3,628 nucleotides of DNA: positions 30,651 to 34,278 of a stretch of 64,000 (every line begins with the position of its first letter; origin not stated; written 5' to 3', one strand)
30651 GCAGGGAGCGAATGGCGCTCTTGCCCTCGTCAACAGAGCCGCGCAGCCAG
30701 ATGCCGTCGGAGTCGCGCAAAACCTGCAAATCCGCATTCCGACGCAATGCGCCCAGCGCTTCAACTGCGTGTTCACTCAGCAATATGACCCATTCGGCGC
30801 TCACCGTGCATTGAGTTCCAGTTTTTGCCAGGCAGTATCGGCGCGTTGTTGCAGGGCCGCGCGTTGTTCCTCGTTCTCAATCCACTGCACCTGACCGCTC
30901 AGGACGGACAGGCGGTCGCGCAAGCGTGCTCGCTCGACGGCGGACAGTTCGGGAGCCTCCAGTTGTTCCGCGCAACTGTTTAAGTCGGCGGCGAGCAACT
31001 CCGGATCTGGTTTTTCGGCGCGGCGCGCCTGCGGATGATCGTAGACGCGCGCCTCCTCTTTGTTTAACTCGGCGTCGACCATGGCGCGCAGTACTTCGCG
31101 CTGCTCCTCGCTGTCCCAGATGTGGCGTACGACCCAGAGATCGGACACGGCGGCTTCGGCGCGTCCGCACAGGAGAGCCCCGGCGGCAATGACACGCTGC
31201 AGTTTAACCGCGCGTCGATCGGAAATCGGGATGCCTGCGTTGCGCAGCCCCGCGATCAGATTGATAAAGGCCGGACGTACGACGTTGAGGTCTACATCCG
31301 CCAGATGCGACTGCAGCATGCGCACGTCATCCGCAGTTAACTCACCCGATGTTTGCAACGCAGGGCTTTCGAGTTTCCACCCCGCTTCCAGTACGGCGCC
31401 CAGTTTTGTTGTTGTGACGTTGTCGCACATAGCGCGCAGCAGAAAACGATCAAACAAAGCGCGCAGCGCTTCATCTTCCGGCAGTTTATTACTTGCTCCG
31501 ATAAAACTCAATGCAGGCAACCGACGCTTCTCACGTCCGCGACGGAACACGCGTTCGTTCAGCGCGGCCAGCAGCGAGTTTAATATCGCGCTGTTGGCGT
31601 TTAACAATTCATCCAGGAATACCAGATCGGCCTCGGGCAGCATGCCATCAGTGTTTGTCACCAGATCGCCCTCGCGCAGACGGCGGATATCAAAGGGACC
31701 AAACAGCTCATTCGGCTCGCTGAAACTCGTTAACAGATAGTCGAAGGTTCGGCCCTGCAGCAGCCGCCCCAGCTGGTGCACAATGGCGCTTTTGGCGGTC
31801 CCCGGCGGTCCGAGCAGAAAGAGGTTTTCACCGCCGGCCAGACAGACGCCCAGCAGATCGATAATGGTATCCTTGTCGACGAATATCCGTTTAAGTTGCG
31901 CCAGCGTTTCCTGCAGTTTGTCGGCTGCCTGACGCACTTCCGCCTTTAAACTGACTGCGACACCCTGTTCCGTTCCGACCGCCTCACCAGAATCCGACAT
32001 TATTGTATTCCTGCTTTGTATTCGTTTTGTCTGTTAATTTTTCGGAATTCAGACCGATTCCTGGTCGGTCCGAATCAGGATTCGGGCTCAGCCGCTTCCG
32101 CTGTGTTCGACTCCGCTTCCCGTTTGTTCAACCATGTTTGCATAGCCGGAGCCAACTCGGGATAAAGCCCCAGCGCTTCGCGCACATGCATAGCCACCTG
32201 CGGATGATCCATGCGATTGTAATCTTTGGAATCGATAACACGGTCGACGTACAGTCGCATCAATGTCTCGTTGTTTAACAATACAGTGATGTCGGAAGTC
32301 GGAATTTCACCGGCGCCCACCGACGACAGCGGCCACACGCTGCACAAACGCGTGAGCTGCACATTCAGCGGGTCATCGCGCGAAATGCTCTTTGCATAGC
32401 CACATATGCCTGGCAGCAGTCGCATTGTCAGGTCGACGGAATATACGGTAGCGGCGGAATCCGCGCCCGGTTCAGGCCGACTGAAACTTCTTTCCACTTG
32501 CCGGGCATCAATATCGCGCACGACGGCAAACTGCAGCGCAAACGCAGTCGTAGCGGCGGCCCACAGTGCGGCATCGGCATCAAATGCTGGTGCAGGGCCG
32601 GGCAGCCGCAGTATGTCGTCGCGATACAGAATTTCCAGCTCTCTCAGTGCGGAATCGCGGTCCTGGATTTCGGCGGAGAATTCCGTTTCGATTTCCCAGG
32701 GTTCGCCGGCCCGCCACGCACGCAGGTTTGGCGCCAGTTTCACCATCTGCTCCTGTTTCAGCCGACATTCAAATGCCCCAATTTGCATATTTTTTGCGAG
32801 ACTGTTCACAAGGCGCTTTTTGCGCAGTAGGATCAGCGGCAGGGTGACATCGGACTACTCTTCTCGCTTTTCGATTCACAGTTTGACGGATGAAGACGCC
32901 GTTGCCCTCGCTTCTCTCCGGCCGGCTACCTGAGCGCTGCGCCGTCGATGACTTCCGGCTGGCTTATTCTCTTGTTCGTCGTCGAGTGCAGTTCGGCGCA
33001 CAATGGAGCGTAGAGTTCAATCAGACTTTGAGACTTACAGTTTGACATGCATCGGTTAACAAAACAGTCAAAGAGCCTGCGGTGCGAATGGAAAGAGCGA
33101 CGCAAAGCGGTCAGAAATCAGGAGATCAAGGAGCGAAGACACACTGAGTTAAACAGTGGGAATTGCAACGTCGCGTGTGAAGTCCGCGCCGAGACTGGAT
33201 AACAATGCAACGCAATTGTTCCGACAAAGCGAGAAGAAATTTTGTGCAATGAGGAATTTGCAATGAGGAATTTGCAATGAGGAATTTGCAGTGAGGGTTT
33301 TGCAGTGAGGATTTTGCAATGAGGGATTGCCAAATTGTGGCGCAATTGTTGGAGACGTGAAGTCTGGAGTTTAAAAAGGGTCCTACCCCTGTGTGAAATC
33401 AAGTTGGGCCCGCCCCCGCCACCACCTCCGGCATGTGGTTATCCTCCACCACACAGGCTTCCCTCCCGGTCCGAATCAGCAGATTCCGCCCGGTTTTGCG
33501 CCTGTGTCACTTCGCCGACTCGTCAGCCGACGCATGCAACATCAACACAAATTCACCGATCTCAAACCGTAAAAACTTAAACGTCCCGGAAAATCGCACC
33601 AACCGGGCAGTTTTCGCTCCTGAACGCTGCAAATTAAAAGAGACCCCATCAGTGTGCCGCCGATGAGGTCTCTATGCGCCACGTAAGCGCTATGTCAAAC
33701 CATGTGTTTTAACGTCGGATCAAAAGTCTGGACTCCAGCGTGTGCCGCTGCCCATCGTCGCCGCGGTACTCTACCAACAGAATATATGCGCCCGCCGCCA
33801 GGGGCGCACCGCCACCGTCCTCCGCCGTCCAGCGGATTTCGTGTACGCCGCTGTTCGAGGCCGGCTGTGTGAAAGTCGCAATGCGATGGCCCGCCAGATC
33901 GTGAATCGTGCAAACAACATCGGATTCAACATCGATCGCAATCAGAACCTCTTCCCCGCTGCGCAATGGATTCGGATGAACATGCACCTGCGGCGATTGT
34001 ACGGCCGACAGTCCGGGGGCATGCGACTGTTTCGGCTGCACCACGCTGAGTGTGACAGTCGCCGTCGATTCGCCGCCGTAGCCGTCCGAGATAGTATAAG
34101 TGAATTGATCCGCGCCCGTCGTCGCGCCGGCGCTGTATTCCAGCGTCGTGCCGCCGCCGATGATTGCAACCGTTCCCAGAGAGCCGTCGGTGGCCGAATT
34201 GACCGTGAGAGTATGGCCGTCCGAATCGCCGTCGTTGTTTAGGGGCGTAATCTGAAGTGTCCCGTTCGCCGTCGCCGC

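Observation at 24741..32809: Five-gene RavA-like MoxR AAA+ / degenerate-vWA operon with three large uncharacterised partners: candidate undescribed NTP-dependent system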

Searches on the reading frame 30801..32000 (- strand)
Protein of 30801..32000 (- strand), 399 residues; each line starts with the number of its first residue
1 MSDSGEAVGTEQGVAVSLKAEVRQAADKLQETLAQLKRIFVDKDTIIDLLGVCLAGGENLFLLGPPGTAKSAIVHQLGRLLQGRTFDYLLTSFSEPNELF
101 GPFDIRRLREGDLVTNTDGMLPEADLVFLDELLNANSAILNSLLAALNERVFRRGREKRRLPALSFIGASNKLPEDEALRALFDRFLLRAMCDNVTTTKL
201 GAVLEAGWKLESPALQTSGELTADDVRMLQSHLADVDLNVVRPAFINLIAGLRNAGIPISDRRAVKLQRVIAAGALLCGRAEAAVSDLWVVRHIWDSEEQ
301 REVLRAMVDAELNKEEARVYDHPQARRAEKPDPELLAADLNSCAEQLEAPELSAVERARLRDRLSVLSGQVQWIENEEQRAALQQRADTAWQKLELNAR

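Call 5: search_protein_families(library=pfam, proteins=[window:30801-32000:-], max_evalue=1)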
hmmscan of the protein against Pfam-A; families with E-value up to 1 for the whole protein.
window:30801-32000:- (399 aa): 9 families
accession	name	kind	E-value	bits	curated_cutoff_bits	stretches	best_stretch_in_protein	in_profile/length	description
PF20030.5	bpMoxR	-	6.4e-95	316.5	27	1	28-230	2-204/205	MoxR domain in the MoxR-vWA-beta-propeller ternary systems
PF07728.20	AAA_5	-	1.5e-22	80.5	22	1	59-186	1-139/139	AAA domain (dynein-related subfamily)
PF17868.7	AAA_lid_8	-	8.7e-10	38.7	22.8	1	254-307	17-71/72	AAA lid domain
PF01078.27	Mg_chelatase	-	9.8e-06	25.6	20.3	1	48-83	13-48/207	Magnesium chelatase, subunit ChlI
PF13191.12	AAA_16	-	7.5e-05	23.7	32.6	1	46-160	12-104/167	AAA ATPase domain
PF07726.17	AAA_3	-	0.0025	18.2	27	1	61-173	3-112/131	ATPase family associated with various cellular activities (AAA)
PF12775.13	AAA_7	-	0.0059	16.6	25.8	1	49-95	25-71/181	P-loop containing dynein motor region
PF00004.35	AAA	-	0.015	16.2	21.2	1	61-186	2-126/131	ATPase family associated with various cellular activities (AAA)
PF00158.32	Sigma54_activat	-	0.091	12.9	20.2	1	119-183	87-154/168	Sigma-54 interaction domain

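Call 6: search_protein_families(library=padloc, proteins=[window:30801-32000:-], max_evalue=1)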
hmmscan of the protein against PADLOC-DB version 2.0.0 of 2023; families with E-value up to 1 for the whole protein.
window:30801-32000:- (399 aa): 1 family
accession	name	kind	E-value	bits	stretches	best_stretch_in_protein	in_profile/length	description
PDLC01994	RtcR_PspF1--CARF_AAA_HTH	-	0.00068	16.8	1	117-184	242-310/468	-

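Call 7: search_protein_families(library=ncbifam, proteins=[window:30801-32000:-], max_evalue=1)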
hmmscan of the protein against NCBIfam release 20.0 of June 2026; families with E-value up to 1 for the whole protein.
window:30801-32000:- (399 aa): 8 families
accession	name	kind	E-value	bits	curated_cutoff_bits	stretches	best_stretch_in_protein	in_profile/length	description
NF010054.0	PRK13531.1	equivalog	1.2e-47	163.1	681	1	23-312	5-302/498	ATPase RavA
TIGR00368.1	TIGR00368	hypoth_equivalog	0.00041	19.1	362.4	1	50-84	204-238/499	YifB family Mg chelatase-like AAA ATPase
NF007365.0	PRK09862.1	equivalog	0.0036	16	530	1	42-82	195-235/506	YifB family Mg chelatase-like AAA ATPase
NF010059.0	PRK13536.1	equivalog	0.026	13.3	549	1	17-75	30-87/342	nodulation factor ABC transporter ATP-binding protein NodI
NF006987.0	PRK09452.1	equivalog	0.069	11.8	482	1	28-76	15-62/378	spermidine/putrescine ABC transporter ATP-binding protein PotA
NF011713.0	PRK15134.1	equivalog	0.096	11.3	834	1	5-83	263-338/529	microcin C ABC transporter ATP-binding protein YejF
NF005304.0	PRK06835.1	equivalog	0.12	11.5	215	1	57-153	183-278/330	ATP-binding protein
NF005317.0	PRK06851.1-1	equivalog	0.28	10.4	689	1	49-108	21-81/369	hypothetical protein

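Call 100: search_protein_families(library=phrogs, proteins=[window:30801-32000:-], max_evalue=0.01)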
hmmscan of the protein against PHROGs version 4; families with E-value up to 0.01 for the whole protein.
window:30801-32000:- (399 aa): 7 families
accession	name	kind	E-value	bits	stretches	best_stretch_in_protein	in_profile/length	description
phrog_19600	-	other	1.7e-54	186.3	1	15-317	39-345/447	ATPase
phrog_20895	-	other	7.7e-21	75.2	1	16-190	16-193/586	ATPase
phrog_26492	-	other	6.2e-14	52.4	1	21-192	13-190/618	ATPase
phrog_1297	-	other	9.8e-07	29.1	1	44-172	12-145/356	ATPase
phrog_16448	-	other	0.0003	20.2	1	44-192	436-591/680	ATPase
phrog_249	-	moron, auxiliary metabolic gene and host takeover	0.003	17.9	1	40-171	115-244/380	porphyrin biosynthesis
phrog_168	-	DNA, RNA and nucleotide metabolism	0.0077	16.9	0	57-173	42-140/314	clamp loader of DNA polymerase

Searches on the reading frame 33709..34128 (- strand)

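Call 86: search_protein_families(library=ncbifam, proteins=[window:33709-34128:-], max_evalue=0.001)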
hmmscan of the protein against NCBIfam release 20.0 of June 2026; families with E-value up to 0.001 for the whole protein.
window:33709-34128:- (139 aa): 6 families
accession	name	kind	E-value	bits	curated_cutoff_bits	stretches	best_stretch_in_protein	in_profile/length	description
NF005176.1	PRK06655.1-1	equivalog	5.1e-07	29.8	230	1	67-128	95-155/197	flagellar hook assembly protein FlgD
NF033707.1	T9SS_sortase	equivalog_domain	9.1e-07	26.9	420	1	4-137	963-1094/1095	type IX secretion system sortase PorU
NF012211.1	tand_rpt_95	domain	1.5e-06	28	90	1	4-30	59-85/98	tandem-95 repeat protein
NF009276.0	PRK12633.1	equivalog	0.00027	20.7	383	1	64-126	121-186/234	flagellar basal body rod modification protein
TIGR04183.1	Por_Secre_tail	domain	0.00033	20.6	23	1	50-121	1-60/72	T9SS type A sorting domain-containing protein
NF052323.1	T9SSA_dep_M6i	equivalog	0.001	17.1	600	0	21-121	931-1026/1043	T9SS-dependent M6-like inactivated metalloprotease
